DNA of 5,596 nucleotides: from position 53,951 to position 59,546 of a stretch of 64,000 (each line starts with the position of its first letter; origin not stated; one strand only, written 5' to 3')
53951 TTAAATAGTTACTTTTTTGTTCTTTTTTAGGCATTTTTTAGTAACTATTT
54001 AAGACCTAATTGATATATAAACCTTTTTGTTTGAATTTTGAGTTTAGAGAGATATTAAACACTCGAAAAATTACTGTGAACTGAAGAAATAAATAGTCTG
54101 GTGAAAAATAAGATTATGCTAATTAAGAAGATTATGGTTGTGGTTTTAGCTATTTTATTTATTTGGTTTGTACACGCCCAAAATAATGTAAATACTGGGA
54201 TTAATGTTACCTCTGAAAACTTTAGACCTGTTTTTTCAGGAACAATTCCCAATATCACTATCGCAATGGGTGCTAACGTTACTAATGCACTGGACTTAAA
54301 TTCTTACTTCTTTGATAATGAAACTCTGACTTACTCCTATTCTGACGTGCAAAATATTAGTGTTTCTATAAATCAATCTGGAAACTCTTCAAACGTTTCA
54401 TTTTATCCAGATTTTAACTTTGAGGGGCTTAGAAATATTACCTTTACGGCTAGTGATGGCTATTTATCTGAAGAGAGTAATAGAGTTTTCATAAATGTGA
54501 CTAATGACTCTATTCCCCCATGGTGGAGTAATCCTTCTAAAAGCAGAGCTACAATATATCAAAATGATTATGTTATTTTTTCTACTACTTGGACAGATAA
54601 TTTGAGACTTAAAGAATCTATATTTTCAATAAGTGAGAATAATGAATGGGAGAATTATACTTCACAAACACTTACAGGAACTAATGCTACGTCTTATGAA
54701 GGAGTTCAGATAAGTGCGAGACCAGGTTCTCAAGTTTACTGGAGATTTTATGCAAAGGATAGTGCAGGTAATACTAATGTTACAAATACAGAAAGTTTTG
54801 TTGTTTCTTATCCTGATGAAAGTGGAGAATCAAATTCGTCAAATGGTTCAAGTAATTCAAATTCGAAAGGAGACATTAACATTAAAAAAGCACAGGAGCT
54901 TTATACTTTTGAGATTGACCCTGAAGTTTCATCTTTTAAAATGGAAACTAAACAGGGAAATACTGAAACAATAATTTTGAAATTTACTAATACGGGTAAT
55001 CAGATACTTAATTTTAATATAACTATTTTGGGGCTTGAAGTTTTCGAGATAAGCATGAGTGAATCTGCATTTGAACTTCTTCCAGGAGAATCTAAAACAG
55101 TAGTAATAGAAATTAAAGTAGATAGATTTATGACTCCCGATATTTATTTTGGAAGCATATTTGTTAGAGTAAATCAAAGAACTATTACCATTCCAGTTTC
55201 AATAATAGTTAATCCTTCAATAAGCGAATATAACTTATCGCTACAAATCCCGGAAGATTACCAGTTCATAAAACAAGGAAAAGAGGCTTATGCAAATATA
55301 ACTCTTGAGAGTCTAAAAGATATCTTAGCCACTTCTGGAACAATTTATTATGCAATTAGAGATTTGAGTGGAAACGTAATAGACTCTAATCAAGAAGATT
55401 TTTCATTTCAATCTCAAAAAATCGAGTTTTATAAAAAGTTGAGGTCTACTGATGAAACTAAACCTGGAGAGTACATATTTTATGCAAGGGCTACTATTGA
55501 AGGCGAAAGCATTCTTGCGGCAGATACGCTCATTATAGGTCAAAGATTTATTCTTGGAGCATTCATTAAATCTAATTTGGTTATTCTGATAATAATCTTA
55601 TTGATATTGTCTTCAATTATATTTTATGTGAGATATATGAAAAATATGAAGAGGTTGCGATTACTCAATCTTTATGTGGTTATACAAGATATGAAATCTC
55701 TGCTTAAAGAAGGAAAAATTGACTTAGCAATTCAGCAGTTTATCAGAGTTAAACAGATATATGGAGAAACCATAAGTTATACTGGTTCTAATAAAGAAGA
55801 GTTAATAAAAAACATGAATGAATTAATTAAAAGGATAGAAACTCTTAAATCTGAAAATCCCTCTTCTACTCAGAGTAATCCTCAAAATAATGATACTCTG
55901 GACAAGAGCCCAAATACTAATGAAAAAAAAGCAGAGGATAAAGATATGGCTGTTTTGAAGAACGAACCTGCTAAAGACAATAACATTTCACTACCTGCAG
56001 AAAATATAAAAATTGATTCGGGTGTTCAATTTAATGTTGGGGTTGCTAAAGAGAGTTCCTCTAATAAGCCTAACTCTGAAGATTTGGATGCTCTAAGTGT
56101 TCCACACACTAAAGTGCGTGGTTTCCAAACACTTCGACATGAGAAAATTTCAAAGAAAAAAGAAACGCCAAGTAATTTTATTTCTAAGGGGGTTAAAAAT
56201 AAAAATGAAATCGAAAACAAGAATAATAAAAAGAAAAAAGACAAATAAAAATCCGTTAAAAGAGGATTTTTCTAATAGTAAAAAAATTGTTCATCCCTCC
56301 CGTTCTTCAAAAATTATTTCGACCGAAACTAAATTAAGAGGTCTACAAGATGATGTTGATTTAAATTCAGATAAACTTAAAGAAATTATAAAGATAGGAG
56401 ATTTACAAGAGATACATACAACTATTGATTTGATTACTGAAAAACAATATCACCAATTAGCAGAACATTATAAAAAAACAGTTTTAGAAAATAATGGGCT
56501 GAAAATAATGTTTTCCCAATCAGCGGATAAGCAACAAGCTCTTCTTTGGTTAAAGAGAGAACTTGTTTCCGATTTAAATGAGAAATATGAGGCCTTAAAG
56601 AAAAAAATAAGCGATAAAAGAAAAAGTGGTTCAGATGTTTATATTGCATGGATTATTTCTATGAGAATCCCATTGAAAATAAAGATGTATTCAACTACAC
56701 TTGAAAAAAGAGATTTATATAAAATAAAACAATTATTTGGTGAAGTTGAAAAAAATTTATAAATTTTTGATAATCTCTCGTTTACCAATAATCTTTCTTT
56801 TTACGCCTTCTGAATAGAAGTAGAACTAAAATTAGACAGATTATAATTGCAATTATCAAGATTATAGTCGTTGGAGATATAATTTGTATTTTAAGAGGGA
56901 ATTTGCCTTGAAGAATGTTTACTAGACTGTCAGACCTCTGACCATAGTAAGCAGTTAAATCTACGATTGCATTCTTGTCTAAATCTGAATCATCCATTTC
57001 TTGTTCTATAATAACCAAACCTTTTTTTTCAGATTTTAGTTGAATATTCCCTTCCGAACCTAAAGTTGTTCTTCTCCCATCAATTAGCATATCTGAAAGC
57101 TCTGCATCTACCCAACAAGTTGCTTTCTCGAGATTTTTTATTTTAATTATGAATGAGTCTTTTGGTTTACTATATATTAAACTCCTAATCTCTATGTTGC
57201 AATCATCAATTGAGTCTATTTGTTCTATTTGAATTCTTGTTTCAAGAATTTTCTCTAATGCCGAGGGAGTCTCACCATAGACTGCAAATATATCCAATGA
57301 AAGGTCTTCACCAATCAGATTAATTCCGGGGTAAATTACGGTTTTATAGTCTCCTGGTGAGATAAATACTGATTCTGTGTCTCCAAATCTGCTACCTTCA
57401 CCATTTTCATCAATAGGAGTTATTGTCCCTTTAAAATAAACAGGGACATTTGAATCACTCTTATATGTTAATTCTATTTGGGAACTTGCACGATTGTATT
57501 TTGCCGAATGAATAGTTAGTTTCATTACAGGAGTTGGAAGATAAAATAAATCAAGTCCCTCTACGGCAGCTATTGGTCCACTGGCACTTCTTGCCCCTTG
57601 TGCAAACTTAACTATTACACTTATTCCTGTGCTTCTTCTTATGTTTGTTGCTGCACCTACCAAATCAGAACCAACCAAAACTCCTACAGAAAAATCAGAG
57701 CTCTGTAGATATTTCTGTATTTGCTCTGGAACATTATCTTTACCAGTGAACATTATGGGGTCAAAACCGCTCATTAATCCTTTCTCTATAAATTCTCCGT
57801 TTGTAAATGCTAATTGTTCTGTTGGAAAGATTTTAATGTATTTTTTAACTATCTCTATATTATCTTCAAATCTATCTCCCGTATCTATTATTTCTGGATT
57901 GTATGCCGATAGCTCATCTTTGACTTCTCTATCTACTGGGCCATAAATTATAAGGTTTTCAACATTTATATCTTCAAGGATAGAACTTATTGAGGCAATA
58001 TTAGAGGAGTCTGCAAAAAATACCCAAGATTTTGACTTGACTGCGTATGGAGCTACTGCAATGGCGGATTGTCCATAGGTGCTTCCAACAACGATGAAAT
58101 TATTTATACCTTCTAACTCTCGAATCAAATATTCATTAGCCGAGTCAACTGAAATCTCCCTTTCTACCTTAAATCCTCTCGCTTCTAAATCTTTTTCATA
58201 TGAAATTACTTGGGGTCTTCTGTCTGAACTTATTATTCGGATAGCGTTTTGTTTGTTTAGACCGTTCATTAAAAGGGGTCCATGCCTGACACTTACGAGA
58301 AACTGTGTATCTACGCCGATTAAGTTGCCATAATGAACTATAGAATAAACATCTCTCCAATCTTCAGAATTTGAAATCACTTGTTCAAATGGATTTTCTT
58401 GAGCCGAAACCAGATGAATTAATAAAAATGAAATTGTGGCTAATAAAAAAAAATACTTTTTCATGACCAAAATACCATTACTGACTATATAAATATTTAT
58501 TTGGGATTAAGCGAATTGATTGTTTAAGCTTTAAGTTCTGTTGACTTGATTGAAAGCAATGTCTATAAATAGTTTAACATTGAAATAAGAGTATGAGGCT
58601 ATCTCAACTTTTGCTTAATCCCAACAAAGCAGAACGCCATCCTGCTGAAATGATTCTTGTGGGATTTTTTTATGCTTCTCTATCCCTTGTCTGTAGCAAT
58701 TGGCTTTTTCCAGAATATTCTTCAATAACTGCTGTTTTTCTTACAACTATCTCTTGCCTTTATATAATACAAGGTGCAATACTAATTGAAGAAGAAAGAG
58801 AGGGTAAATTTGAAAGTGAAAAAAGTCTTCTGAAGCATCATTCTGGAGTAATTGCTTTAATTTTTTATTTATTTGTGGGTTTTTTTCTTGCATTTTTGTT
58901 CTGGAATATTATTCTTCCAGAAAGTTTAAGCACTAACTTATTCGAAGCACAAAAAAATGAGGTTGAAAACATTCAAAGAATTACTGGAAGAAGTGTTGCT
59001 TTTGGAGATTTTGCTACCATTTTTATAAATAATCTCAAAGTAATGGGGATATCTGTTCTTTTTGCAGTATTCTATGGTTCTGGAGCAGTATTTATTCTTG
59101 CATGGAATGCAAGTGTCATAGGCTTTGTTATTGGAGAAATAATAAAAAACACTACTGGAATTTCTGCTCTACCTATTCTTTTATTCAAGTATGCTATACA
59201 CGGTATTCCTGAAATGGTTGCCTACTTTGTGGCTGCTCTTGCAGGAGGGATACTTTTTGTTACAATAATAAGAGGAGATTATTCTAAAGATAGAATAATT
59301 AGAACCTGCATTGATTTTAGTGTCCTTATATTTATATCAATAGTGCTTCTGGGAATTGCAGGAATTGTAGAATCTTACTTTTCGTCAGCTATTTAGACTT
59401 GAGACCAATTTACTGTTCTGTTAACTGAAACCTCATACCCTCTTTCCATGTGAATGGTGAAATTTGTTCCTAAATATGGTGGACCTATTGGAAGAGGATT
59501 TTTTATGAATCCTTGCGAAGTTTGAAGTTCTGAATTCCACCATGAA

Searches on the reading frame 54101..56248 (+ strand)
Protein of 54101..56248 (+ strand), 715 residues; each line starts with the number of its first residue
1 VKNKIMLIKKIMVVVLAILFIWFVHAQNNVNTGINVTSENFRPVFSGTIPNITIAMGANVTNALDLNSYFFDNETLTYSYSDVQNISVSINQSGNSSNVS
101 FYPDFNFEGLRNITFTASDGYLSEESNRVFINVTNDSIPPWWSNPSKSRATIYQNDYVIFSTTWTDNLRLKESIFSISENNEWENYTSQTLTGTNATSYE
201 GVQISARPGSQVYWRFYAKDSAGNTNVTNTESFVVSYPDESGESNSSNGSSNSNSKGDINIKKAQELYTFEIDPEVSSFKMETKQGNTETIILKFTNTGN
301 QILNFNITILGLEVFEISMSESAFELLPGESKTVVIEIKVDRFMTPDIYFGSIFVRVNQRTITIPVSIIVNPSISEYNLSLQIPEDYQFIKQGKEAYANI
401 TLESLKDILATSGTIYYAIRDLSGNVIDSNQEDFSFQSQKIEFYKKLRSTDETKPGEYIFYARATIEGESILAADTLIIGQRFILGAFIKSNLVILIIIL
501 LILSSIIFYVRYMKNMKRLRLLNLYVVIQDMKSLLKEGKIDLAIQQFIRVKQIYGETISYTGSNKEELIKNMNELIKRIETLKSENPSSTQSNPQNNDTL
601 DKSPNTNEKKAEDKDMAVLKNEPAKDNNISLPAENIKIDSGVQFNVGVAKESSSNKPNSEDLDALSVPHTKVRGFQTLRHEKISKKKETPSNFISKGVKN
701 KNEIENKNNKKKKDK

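Call 8: search_protein_families(library=pfam, proteins=[window:54101-56248:+], max_evalue=0.01)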
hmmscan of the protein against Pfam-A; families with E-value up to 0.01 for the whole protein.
window:54101-56248:+ (715 aa): 3 families
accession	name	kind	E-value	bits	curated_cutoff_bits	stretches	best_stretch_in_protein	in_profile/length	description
PF17963.7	Big_9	-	0.00065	21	23.6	1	43-129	4-86/89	Bacterial Ig domain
PF11614.14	FixG_C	-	0.005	17.4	25.6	0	293-343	37-88/119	IG-like fold at C-terminal of FixG, putative oxidoreductase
PF17892.7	Cadherin_5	-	0.0082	16.4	26.5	0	72-133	37-97/98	Cadherin-like domain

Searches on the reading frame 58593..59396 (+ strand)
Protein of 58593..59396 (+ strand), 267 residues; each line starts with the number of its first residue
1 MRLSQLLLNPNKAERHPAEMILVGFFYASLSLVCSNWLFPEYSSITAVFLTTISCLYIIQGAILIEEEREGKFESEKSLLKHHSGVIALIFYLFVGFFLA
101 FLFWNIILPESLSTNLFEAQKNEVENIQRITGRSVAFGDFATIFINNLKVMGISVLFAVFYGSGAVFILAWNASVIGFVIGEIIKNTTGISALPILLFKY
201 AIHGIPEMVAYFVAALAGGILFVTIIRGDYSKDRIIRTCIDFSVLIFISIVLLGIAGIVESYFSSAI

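Call 8: search_protein_families(library=pfam, proteins=[window:58593-59396:+], max_evalue=0.01)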
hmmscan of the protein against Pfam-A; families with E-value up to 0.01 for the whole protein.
window:58593-59396:+ (267 aa): 1 family
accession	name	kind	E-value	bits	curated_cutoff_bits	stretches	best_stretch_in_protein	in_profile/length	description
PF01944.22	SpoIIM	-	7.6e-16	58.9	26.9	1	91-264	3-162/163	Stage II sporulation protein M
